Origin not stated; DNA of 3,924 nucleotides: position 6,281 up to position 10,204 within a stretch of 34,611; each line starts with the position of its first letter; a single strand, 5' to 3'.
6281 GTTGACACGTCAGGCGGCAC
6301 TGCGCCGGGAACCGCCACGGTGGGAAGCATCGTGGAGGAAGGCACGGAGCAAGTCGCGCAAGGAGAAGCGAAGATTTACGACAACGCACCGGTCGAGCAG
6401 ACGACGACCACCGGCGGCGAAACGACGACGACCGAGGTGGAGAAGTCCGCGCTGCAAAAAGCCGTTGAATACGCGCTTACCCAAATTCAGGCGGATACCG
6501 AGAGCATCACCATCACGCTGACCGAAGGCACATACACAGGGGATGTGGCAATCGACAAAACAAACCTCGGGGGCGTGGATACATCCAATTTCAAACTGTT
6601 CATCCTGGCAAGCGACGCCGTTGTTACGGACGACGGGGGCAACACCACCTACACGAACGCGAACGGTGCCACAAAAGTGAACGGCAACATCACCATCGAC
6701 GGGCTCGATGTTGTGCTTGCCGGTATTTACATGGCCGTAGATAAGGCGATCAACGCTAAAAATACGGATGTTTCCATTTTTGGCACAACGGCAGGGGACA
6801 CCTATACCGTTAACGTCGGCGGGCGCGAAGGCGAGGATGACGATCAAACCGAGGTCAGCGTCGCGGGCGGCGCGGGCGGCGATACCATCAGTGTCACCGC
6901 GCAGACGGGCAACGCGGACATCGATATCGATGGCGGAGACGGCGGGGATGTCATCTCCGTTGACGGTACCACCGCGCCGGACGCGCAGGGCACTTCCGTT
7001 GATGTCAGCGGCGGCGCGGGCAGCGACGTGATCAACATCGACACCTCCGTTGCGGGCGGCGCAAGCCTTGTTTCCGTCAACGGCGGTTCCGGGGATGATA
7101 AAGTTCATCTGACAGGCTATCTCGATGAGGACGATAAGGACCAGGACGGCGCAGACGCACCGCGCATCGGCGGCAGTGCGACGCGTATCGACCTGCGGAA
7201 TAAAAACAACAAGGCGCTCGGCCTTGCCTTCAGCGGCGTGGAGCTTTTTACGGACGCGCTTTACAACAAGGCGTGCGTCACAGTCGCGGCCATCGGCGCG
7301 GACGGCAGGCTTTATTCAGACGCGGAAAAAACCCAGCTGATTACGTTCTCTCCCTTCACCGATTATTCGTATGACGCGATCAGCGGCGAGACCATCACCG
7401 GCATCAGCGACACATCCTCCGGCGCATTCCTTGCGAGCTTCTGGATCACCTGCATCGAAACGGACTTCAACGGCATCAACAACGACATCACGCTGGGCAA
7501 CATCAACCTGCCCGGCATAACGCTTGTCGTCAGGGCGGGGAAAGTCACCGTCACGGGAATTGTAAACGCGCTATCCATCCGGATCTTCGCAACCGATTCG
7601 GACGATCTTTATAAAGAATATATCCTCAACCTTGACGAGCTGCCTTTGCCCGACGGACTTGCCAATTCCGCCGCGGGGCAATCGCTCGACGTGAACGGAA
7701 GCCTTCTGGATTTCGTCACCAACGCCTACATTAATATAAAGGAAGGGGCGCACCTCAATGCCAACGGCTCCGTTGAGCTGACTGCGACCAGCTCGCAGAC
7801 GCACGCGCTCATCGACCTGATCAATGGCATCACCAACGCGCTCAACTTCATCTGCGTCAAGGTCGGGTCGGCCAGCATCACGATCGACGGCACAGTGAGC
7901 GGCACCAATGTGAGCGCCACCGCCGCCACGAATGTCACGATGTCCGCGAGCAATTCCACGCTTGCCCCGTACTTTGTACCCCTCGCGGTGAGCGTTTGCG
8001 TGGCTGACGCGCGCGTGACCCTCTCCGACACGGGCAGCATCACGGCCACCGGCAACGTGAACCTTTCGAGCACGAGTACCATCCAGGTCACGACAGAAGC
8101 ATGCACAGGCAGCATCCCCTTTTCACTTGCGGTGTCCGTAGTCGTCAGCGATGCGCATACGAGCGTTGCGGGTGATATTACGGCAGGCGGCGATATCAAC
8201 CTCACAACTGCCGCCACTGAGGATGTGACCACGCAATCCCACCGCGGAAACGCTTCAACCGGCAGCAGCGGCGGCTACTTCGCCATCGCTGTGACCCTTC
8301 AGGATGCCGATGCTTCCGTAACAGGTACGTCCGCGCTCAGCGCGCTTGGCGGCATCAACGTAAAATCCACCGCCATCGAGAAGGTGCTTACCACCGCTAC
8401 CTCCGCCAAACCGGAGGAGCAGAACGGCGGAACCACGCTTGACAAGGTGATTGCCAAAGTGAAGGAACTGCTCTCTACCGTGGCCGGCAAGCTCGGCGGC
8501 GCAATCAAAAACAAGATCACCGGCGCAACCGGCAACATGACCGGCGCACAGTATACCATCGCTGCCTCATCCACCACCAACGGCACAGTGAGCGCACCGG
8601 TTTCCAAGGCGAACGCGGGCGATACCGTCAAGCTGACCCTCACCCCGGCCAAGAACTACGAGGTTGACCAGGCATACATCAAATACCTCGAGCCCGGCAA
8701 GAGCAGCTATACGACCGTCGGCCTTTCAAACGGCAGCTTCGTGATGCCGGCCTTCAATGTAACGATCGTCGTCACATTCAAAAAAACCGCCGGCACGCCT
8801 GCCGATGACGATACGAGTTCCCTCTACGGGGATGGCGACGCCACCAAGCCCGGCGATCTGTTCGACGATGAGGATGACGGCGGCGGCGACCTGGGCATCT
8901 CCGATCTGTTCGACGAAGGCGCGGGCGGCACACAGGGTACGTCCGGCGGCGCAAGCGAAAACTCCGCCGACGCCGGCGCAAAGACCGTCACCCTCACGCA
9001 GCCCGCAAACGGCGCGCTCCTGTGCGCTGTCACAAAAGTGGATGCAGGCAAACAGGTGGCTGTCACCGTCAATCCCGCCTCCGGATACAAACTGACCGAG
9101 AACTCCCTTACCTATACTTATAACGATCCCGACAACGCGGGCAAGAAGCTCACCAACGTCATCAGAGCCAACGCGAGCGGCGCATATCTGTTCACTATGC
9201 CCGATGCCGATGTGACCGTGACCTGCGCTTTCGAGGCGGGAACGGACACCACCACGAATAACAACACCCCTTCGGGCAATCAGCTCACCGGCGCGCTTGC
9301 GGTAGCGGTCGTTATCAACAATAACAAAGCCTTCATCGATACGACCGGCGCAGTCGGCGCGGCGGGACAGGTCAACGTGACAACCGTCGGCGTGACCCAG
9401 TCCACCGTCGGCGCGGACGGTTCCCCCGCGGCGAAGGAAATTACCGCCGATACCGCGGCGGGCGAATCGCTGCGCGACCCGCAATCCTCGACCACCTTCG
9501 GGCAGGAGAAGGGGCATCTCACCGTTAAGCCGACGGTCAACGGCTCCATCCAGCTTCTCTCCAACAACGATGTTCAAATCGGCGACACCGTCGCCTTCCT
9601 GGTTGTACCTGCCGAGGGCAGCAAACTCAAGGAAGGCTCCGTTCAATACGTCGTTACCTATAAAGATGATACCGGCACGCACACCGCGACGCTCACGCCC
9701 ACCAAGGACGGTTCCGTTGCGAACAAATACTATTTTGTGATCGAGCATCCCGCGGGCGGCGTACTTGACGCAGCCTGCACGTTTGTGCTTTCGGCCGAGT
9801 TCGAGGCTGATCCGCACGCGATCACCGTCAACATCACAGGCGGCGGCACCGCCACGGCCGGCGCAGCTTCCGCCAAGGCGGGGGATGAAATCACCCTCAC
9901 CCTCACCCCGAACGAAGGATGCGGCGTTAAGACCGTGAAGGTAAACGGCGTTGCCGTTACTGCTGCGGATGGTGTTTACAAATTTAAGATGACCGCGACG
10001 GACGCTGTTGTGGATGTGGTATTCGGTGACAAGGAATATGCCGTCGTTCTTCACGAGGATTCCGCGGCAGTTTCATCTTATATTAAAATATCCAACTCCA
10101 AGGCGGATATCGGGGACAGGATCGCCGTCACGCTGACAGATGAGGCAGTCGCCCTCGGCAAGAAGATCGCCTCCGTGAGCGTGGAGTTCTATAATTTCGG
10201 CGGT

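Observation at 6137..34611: Unlisted, open-ended 28.5-kb ORF: a secreted, wall-anchored protein of at least 9,491 aa fills 82% of the window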

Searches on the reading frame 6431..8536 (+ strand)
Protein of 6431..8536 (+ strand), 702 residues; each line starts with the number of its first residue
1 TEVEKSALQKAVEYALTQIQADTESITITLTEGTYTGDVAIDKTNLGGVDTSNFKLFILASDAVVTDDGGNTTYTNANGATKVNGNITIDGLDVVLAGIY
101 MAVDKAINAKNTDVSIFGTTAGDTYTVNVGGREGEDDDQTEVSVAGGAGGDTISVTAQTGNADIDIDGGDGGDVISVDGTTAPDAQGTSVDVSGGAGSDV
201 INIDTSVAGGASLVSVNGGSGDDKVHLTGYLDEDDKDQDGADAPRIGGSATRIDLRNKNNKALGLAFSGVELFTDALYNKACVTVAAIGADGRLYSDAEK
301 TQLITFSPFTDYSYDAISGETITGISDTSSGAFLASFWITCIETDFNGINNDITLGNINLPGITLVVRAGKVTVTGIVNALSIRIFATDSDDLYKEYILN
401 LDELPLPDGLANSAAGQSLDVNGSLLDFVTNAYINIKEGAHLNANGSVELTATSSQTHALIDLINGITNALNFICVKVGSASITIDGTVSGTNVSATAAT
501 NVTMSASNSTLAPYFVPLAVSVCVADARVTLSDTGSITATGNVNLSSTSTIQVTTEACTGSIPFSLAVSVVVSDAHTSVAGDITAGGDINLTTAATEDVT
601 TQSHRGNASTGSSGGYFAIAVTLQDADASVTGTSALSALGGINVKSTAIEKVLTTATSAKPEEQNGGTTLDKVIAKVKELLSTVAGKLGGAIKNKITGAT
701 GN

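Call 46: find_homologous_proteins(query=window:6431-8536:+, max_evalue=0.001)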
Query window:6431-8536:+ (702 aa): 1 proteins with E <= 0.001 among 8000 candidates.
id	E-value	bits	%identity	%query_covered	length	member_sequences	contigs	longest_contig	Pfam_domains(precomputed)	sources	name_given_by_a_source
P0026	1.2e-52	198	31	93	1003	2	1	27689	-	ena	-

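Call 66: predict_structure(alignment_id=A1)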
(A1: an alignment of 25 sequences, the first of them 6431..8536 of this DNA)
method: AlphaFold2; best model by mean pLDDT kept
length: 702 residues; sequences in the alignment: 25
mean_pLDDT: 81.9   pTM: 0.77
mean pLDDT of the five models: 81.9, 81.7, 81.6, 79.5, 79.1
residues with pLDDT >= 90: 367; 70-90: 185; 50-70: 82; < 50: 68
segments of 3 or more residues with pLDDT < 50: 345-348, 393-426, 461-470, 660-667, 696-702
pLDDT, mean of each block of 10 residues (from residue 1): 73 90 89 92 81 87 70 73 92 91 89 90 90 62 91 85 89 92 65 94 91 93 92 81 87 91 93 90 91 90 90 92 82 89 58 94 93 97 92 43 35 33 52 96 96 81 43 78 98 96 85 78 94 96 97 88 84 96 96 96 74 75 93 88 95 79 43 57 54 49 35
secondary structure, 60 per line:
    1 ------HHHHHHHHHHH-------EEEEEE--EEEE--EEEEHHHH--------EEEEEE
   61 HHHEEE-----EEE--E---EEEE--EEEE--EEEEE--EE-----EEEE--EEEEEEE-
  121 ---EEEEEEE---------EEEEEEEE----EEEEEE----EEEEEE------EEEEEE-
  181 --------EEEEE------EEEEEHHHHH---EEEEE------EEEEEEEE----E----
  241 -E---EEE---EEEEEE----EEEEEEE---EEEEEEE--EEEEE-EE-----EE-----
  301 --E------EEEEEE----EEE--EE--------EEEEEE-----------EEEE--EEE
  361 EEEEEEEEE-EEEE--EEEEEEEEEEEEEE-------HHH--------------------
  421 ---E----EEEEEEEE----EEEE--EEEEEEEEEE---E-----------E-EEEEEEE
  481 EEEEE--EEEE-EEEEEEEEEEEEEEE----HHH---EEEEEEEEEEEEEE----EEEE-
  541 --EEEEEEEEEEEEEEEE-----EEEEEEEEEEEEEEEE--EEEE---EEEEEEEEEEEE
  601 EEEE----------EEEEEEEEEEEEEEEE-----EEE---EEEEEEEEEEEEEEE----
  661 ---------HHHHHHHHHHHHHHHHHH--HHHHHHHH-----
elements in order (helices of 4 or more, strands of 3 or more residues): H7-17 E25-30 E33-36 E39-42 H43-46 E55-60 E64-66 E72-74 E81-84 E87-90 E93-97 E107-110 E113-119 E124-130 E140-147 E152-157 E162-167 E174-179 E189-193 E200-204 H205-209 E213-217 E224-231 E246-248 E252-257 E262-268 E272-278 E281-285 E310-315 E320-322 E335-340 E352-355 E358-369 E371-374 E377-390 E429-436 E441-444 E447-456 E474-485 E488-491 E493-507 E518-531 E536-539 E543-558 E564-579 E582-585 E589-604 E615-630 E636-638 E642-656 H670-687 H690-697

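Call 69: fold_search(model_id=the predicted structure, library=pdb)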
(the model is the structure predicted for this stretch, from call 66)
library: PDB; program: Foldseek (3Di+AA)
matches with E <= 10: 183; with E <= 0.001: 0
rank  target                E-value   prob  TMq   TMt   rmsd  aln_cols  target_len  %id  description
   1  7usl_C                3.7e-03  0.30  0.14  0.14  24.7       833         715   10  Integrin alphaM/beta2 ectodomain in complex with adenylate cyclase toxin RTX751 and M1F5 Fab (released 2022-08-17)
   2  4pex_B                2.4e-02  0.28  0.15  0.17  22.5       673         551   11  Structure of the E502A variant of sacteLam55A from Streptomyces sp. SirexAA-E in complex with glucose (released 2015-03-18)
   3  3vi1_A                8.5e-02  0.60  0.13  0.19  10.8       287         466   12  Crystal structure of Pseudomonas aerginosa alkaline protease complexed with Substance P(1-6) (released 2012-09-19)
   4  4i35                  1.2e-01  0.30  0.13  0.17  11.7       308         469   13  The crystal structure of serralysin (released 2013-11-27)
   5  2qua                  1.9e-01  0.41  0.12  0.13  18.1       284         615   13  Crystal structure of LipA from Serratia marcescens (released 2007-08-28)
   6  3h09_B                1.9e-01  0.03  0.10  0.08  26.9       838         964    9  The structure of Haemophilus influenzae IgA1 protease (released 2009-04-21)
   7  9p0d                  2.2e-01  0.93  0.13  0.49   8.2       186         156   16  Crystal structure of Sr2+-bound RTX domain block V of adenylate cyclase toxin from Bordetella pertussis (released 2026-01-07)
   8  9p0c_B                2.5e-01  0.96  0.12  0.43   8.4       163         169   16  Crystal structure of Ca2+-bound RTX domain block V of adenylate cyclase toxin from Bordetella pertussis (released 2026-01-07)
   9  2z8z                  2.6e-01  0.51  0.13  0.15  17.7       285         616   15  Crystal structure of a platinum-bound S445C mutant of Pseudomonas sp. MIS38 lipase (released 2007-10-30)
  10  5cvw                  2.8e-01  0.87  0.11  0.42   9.2       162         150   17  CRYSTAL STRUCTURE OF RTX DOMAIN BLOCK V OF ADENYLATE CYCLASE TOXIN FROM BORDETELLA PERTUSSIS (released 2015-09-09)
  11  9p0c_A                2.9e-01  0.97  0.14  0.48   7.5       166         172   17  Crystal structure of Ca2+-bound RTX domain block V of adenylate cyclase toxin from Bordetella pertussis (released 2026-01-07)
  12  5d7w                  2.9e-01  0.28  0.13  0.18  12.2       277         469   17  Crystal structure of serralysin (released 2016-01-13)
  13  3ak5_D                2.9e-01  0.03  0.11  0.09  27.2       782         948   11  Hemoglobin protease (Hbp) passenger missing domain-2 (released 2010-10-06)
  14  8vbb_A                3.4e-01  0.04  0.12  0.10  27.5       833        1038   12  The secreted adhesin EtpA of Enterotoxigenic Escherichia coli in complex with the mouse mAb 1G05 (released 2024-09-04)
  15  3sze                  3.4e-01  0.02  0.09  0.08  27.5       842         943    9  Crystal structure of the passenger domain of the E. coli autotransporter EspP (released 2011-10-12)
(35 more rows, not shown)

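Call 92: search_dna_similar(query=window:6431-8536:+, collection=plasmids, mode=protein, max_rows=8)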
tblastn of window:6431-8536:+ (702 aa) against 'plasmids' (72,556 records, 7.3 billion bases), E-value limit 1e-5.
No match.

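Call 98: fold_search(model_id=the predicted structure, library=viral)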
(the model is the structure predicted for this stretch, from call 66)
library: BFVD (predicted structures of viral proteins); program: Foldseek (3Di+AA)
matches with E <= 10: 320; with E <= 0.001: 0
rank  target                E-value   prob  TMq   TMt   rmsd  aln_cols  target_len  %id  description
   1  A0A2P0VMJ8            1.2e-03  0.18  0.09  0.12  26.0       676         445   10  Uncharacterized protein [Tetraselmis virus 1]
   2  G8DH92                1.2e-03  0.28  0.12  0.07  29.3       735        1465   12  (no name in the UniProt tables at hand)
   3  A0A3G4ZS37            2.7e-03  0.25  0.14  0.13  25.8       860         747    9  Right handed beta helix domain-containing protein [Edafosvirus sp.]
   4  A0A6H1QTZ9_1          5.0e-03  0.13  0.10  0.09  30.9       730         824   10  Uncharacterized protein [Ostreococcus mediterraneus virus 2]
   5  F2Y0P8                7.3e-03  0.15  0.10  0.15  23.4       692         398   10  (no name in the UniProt tables at hand)
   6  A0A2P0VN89            1.6e-02  0.07  0.06  0.11  25.9       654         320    8  Uncharacterized protein [Tetraselmis virus 1]
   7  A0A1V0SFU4            1.7e-02  0.08  0.10  0.08  27.1       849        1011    9  Uncharacterized protein [Hokovirus HKV1]
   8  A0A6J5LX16            3.7e-02  0.09  0.09  0.09  32.4       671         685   11  Uncharacterized protein [uncultured Caudovirales phage]
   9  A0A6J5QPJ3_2          4.0e-02  0.10  0.13  0.11  42.0       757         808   11  Uncharacterized protein [uncultured Caudovirales phage]
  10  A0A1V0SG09            4.4e-02  0.14  0.15  0.14  27.6       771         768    9  Uncharacterized protein [Hokovirus HKV1]
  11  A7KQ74                4.6e-02  0.04  0.07  0.11  25.8       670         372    8  Uncharacterized protein [Gallid alphaherpesvirus 2]
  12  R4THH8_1              5.6e-02  0.10  0.12  0.09  22.0       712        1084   12  (no name in the UniProt tables at hand)
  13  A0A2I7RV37            5.9e-02  0.20  0.14  0.14  22.0       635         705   10  (no name in the UniProt tables at hand)
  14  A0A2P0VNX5            6.2e-02  0.12  0.11  0.13  24.7       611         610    8  Uncharacterized protein [Tetraselmis virus 1]
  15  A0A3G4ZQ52            6.5e-02  0.09  0.14  0.11  33.7       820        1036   12  Collagen-like protein [Terrestrivirus sp.]
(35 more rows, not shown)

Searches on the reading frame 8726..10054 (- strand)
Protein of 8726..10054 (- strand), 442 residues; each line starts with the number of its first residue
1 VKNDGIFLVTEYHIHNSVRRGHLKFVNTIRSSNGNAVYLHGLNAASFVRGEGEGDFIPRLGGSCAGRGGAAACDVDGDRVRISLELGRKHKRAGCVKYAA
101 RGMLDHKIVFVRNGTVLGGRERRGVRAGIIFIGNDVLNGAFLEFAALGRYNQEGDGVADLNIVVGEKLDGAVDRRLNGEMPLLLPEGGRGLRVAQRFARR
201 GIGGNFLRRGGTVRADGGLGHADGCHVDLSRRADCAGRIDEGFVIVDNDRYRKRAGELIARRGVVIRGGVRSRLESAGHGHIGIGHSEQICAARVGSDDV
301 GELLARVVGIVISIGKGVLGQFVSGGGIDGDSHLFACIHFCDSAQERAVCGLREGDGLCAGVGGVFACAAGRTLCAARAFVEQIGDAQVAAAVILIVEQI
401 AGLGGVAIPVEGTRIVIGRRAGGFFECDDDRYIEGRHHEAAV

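Call 73: search_protein_families(library=pfam, proteins=[window:8726-10054:-], max_evalue=0.01)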
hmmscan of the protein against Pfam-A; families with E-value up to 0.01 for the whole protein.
window:8726-10054:- (442 aa): 0 families
